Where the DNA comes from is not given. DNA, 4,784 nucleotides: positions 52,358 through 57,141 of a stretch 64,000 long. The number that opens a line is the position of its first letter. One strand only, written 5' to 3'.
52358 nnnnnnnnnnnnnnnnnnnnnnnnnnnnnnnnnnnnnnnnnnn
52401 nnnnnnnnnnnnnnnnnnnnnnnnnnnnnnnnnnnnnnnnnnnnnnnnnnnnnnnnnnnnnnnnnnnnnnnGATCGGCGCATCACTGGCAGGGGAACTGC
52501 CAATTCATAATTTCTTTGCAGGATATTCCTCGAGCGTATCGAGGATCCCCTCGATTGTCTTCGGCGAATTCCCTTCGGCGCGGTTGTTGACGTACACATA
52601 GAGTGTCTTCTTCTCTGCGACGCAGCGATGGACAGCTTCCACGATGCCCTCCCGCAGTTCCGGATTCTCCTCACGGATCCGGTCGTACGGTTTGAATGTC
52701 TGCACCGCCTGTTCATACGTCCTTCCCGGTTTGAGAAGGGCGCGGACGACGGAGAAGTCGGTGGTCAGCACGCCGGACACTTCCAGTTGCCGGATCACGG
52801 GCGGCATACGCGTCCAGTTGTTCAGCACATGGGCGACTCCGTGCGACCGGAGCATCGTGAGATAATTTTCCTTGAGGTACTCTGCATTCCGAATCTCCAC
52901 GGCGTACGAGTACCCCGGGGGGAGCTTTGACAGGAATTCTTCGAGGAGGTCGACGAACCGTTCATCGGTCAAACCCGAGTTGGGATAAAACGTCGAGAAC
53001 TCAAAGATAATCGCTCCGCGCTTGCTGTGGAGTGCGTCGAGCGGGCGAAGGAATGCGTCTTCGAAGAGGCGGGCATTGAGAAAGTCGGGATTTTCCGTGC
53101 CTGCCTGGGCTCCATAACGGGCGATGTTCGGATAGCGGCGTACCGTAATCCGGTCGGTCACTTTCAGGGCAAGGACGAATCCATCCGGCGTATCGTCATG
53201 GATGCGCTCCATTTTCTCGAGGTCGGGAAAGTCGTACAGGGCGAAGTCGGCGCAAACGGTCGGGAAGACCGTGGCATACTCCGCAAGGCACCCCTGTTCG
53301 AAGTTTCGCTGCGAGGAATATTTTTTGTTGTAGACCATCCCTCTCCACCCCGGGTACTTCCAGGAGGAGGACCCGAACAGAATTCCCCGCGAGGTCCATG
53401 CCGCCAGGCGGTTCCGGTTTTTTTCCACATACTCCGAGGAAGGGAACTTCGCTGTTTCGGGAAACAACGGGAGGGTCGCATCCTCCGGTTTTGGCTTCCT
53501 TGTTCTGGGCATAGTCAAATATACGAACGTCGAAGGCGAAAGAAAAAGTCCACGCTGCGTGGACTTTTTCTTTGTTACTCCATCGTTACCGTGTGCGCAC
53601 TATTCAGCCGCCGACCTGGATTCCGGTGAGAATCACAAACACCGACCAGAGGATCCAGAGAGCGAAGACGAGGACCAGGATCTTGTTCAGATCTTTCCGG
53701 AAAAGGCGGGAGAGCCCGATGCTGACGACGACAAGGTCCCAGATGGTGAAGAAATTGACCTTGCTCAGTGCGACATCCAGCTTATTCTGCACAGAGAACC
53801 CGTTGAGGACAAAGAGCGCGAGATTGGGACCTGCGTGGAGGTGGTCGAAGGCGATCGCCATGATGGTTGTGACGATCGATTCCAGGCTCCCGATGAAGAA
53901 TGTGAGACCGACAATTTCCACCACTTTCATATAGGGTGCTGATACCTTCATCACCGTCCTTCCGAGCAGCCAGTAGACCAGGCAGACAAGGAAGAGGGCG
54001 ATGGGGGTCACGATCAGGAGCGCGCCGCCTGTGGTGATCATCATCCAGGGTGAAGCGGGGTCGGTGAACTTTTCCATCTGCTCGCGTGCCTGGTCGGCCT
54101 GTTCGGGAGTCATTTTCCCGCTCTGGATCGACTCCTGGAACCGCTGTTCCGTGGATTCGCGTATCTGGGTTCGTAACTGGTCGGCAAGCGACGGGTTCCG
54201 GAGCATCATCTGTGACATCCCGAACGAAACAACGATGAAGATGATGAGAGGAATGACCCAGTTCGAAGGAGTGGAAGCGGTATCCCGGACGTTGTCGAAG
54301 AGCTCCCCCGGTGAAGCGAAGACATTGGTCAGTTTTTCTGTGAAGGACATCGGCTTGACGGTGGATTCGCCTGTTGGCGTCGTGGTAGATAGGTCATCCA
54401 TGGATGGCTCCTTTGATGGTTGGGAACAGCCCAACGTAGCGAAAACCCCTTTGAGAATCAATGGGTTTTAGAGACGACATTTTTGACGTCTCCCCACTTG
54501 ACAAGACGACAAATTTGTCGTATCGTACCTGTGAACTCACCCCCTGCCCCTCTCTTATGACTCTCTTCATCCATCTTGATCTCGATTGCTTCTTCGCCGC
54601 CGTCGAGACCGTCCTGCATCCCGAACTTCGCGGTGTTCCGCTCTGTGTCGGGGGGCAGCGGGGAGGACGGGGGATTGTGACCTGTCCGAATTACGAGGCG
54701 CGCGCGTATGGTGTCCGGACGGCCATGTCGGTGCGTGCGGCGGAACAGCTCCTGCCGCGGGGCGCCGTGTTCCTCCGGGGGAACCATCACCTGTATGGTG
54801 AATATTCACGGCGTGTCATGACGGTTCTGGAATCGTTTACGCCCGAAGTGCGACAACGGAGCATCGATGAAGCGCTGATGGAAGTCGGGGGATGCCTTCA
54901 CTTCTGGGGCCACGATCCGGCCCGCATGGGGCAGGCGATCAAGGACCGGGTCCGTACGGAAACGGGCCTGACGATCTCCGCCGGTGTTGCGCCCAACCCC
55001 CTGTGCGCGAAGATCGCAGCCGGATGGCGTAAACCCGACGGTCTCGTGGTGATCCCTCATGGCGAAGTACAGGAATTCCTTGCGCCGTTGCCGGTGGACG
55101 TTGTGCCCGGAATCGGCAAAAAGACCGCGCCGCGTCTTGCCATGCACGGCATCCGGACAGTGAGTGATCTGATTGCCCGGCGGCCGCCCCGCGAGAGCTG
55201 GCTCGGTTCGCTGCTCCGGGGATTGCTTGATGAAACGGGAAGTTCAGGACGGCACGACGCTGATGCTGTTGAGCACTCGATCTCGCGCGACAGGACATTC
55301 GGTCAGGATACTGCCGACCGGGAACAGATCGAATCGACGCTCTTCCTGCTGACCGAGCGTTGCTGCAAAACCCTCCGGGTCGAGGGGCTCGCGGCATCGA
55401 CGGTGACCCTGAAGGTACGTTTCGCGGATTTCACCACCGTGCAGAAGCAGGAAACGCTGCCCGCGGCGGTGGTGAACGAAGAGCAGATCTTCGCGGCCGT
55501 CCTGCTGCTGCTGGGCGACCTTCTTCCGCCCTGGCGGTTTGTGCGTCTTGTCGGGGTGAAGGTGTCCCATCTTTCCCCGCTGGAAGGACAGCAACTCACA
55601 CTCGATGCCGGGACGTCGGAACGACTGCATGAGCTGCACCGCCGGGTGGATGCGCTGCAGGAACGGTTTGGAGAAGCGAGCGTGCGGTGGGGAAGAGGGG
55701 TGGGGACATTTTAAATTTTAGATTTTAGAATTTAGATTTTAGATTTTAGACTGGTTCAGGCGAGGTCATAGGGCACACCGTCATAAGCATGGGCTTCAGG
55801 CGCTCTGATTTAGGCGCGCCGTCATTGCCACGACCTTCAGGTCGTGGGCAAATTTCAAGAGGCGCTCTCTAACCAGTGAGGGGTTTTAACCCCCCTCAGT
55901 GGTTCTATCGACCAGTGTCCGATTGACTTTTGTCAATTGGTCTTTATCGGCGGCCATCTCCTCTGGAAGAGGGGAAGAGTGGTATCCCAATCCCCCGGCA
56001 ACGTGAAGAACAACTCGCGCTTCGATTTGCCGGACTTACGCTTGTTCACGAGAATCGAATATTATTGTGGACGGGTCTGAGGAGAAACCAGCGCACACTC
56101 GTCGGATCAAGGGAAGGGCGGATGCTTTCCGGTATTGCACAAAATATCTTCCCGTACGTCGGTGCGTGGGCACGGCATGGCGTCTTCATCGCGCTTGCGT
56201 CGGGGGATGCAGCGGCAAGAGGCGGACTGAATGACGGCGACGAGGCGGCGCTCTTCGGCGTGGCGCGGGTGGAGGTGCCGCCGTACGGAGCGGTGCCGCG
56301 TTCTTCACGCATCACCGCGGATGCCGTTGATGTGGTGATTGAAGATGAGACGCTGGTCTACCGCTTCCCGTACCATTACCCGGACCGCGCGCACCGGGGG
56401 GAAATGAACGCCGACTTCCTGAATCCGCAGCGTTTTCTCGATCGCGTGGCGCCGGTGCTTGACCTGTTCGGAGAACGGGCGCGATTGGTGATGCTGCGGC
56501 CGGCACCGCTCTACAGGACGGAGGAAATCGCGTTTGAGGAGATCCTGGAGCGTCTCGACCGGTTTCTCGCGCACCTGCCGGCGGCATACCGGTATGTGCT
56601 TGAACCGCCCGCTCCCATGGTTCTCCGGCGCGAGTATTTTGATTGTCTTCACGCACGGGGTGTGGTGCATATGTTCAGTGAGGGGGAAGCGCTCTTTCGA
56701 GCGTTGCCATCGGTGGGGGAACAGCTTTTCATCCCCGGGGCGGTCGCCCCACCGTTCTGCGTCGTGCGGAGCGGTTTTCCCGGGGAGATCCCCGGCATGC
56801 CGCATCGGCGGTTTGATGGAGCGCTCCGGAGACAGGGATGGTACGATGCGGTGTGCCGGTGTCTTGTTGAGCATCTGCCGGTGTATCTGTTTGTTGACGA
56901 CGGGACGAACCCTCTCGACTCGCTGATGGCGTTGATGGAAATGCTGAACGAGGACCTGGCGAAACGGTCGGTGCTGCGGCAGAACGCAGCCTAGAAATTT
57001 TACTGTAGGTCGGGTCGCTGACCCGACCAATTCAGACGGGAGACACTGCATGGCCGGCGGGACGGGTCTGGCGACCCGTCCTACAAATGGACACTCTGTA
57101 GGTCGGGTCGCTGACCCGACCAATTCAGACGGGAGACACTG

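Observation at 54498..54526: Perfect 14-bp palindrome inside a sigma70-like promoter of dinB: candidate damage-response operator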

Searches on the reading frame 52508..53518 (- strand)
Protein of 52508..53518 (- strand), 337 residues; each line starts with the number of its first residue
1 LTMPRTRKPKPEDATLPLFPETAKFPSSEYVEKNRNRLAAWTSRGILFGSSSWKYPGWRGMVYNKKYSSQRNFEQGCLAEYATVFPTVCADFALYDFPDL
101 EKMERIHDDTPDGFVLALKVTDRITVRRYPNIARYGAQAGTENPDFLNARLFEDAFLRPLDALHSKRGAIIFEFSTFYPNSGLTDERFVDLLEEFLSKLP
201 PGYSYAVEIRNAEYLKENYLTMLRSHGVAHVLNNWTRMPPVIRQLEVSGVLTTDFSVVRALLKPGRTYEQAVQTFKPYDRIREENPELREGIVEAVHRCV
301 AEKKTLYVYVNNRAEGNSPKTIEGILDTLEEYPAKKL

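Call 8: search_protein_families(library=pfam, proteins=[window:52508-53518:-], max_evalue=0.001)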
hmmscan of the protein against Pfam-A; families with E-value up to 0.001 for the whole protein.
window:52508-53518:- (337 aa): 1 family
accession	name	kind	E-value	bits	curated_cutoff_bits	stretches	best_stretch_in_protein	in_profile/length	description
PF01904.24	DUF72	-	3.8e-31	109.3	25.3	1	77-323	10-212/217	Protein of unknown function DUF72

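Call 47: search_protein_families(library=ncbifam, proteins=[window:52508-53518:-], max_evalue=0.001)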
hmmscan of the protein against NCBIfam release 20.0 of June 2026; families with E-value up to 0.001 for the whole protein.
window:52508-53518:- (337 aa): 1 family
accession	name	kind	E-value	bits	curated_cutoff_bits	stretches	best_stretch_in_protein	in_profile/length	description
NF007637.0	PRK10302.1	equivalog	5.2e-07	29.2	412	1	77-216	21-138/272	hypothetical protein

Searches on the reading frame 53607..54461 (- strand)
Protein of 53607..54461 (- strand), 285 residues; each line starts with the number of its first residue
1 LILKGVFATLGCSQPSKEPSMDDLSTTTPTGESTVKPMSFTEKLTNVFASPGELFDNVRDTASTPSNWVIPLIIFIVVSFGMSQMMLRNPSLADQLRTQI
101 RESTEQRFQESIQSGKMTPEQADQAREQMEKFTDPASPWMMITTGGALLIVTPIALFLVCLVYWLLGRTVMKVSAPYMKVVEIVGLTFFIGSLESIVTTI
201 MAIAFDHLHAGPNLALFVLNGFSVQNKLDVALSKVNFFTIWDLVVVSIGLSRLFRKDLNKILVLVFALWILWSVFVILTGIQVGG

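Call 8: search_protein_families(library=pfam, proteins=[window:53607-54461:-], max_evalue=0.001)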
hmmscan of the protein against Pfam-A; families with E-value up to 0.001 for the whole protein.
window:53607-54461:- (285 aa): 1 family
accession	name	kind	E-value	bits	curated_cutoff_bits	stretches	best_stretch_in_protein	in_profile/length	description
PF04893.22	Yip1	-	1.3e-08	35.4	28.6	1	46-277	2-170/173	Yip1 domain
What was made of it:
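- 53604..54401 (-): Yip1/YknW-family membrane protein gene, divergent from dinB. A putative promoter of its own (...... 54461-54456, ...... 54438-54433) lies 12 nt beyond O2. Pfam Yip1 (call 8).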

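Call 47: search_protein_families(library=ncbifam, proteins=[window:53607-54461:-], max_evalue=0.001)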
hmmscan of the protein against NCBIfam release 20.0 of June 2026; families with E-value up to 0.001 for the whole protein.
window:53607-54461:- (285 aa): 1 family
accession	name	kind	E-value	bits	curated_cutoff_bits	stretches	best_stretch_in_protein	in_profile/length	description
NF052650.1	YknW_fam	equivalog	4.1e-14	52.6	110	1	43-272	16-210/213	YknW family membrane protein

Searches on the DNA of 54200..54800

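Call 71: search_rna_families(source=window, start=54200, end=54800, threshold=evalue, max_evalue=1)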
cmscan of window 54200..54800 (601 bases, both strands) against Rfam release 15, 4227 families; matches with E-value up to 1: 0.
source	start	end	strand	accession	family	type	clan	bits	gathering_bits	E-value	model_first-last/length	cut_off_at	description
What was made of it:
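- No Rfam family matches the region (call 71).
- Tried and rejected: Rfam found nothing in 54200-54800 (call 71).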

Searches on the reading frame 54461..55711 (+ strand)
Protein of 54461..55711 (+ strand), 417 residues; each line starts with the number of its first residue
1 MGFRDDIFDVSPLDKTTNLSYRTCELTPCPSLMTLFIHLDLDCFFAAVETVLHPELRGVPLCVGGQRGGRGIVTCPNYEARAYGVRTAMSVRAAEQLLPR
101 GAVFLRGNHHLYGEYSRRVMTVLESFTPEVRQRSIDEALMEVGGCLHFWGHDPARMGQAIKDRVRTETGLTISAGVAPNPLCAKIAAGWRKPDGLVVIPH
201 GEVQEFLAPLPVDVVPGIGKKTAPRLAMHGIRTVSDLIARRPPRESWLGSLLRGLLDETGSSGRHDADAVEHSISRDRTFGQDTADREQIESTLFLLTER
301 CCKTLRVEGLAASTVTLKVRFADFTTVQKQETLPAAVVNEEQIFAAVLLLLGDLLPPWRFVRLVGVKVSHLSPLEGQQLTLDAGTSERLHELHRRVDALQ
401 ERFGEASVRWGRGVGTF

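Call 8: search_protein_families(library=pfam, proteins=[window:54557-55711:+], max_evalue=0.001)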
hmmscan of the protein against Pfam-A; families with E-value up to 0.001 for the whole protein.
window:54557-55711:+ (385 aa): 3 families
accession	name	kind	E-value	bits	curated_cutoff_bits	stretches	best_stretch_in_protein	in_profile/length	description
PF00817.25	IMS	-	6.2e-42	143.4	23.2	1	7-155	1-147/148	impB/mucB/samB family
PF11799.13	IMS_C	-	2.3e-26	92.8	20.7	1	240-349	2-109/109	impB/mucB/samB family C-terminal domain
PF11798.14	IMS_HHH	-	3.7e-09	36.7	24.4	1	169-199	2-32/32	IMS family HHH motif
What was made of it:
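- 54557..55714 (+): dinB (DNA polymerase IV), first gene downstream of the operator. Pfam IMS, IMS_HHH and IMS_C (call 8).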

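Call 9: find_encoding_contigs(protein=window:54557-55711:+, flank=10000, max_places=10)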
Protein window:54557-55711:+ (385 aa): no gene with exactly this product is on record in the collection.

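Call 11: find_encoding_contigs(protein=window:54461-55711:+, flank=10000, max_places=10)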
Protein window:54461-55711:+ (417 aa): 1 contig read that carries it; 1 place shown.
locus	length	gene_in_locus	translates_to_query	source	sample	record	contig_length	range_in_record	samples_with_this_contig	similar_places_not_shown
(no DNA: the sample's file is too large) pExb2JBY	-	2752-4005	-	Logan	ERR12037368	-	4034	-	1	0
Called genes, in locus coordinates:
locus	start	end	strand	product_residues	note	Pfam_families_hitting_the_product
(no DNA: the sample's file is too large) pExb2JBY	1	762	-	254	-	?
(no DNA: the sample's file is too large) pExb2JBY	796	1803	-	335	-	PF01904:DUF72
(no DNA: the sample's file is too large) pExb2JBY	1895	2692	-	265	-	PF04893:Yip1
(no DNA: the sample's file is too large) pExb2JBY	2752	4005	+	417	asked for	PF00817:IMS, PF11798:IMS_HHH, PF11799:IMS_C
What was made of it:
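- Tried and rejected: The 417-aa DinB version returned only a 4-kb contig without DNA (call 11).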

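Call 47: search_protein_families(library=ncbifam, proteins=[window:54557-55711:+], max_evalue=0.001)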
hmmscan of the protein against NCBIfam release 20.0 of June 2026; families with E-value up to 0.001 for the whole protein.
window:54557-55711:+ (385 aa): 10 families
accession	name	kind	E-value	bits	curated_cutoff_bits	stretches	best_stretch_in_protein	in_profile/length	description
NF002882.0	PRK03348.1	equivalog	5.4e-81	272.7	389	1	4-360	7-365/461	DNA polymerase IV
NF003015.0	PRK03858.1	subfamily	2.4e-79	267.3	367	1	5-379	10-383/399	DNA polymerase IV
NF002677.0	PRK02406.1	equivalog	4.1e-76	256.4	256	1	4-342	8-346/357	DNA polymerase IV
NF002751.0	PRK02794.1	equivalog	3.3e-73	247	371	1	5-381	41-417/425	DNA polymerase IV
NF010731.0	PRK14133.1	equivalog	1e-65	222.3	362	1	4-350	5-347/352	DNA polymerase IV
NF002848.0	PRK03103.1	subfamily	2.7e-64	217.2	381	1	7-378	9-388/410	DNA polymerase IV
NF002883.0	PRK03352.1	equivalog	1.5e-60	205.3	330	1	3-337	6-340/347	DNA polymerase IV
NF002492.0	PRK01810.1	equivalog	2.9e-58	197.6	399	1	4-379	12-392/412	DNA polymerase IV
NF002292.0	PRK01216.1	equivalog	7.2e-45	153.5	339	1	4-340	3-340/351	DNA polymerase IV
NF002955.0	PRK03609.1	subfamily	4.1e-31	108.3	431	1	4-293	2-298/422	translesion error-prone DNA polymerase V subunit UmuC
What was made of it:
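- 54557..55714 (+): NCBIfam Pol IV (call 47).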

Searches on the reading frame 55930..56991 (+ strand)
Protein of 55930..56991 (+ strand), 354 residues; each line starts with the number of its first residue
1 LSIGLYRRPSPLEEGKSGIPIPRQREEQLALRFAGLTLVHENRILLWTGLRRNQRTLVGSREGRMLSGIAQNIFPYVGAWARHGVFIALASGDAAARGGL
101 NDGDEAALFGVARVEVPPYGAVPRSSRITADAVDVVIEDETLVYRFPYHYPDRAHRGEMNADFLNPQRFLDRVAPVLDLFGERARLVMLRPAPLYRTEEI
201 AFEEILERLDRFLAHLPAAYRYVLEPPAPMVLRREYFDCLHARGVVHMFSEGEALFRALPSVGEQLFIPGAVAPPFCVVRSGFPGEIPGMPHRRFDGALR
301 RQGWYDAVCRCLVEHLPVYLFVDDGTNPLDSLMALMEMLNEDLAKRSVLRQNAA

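Call 8: search_protein_families(library=pfam, proteins=[window:55930-56991:+], max_evalue=0.001)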
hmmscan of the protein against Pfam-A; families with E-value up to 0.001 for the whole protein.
window:55930-56991:+ (354 aa): 0 families

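Call 35: search_protein_families(library=pfam, proteins=[window:55930-56991:+], max_evalue=1)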
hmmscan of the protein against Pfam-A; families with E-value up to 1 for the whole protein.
window:55930-56991:+ (354 aa): 1 family
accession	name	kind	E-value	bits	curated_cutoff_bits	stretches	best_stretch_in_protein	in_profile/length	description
PF01904.24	DUF72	-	0.012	16.1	25.3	1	168-262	70-142/217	Protein of unknown function DUF72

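Call 47: search_protein_families(library=ncbifam, proteins=[window:55930-56991:+], max_evalue=0.001)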
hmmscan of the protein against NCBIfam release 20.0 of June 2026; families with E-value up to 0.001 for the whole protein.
window:55930-56991:+ (354 aa): 0 families
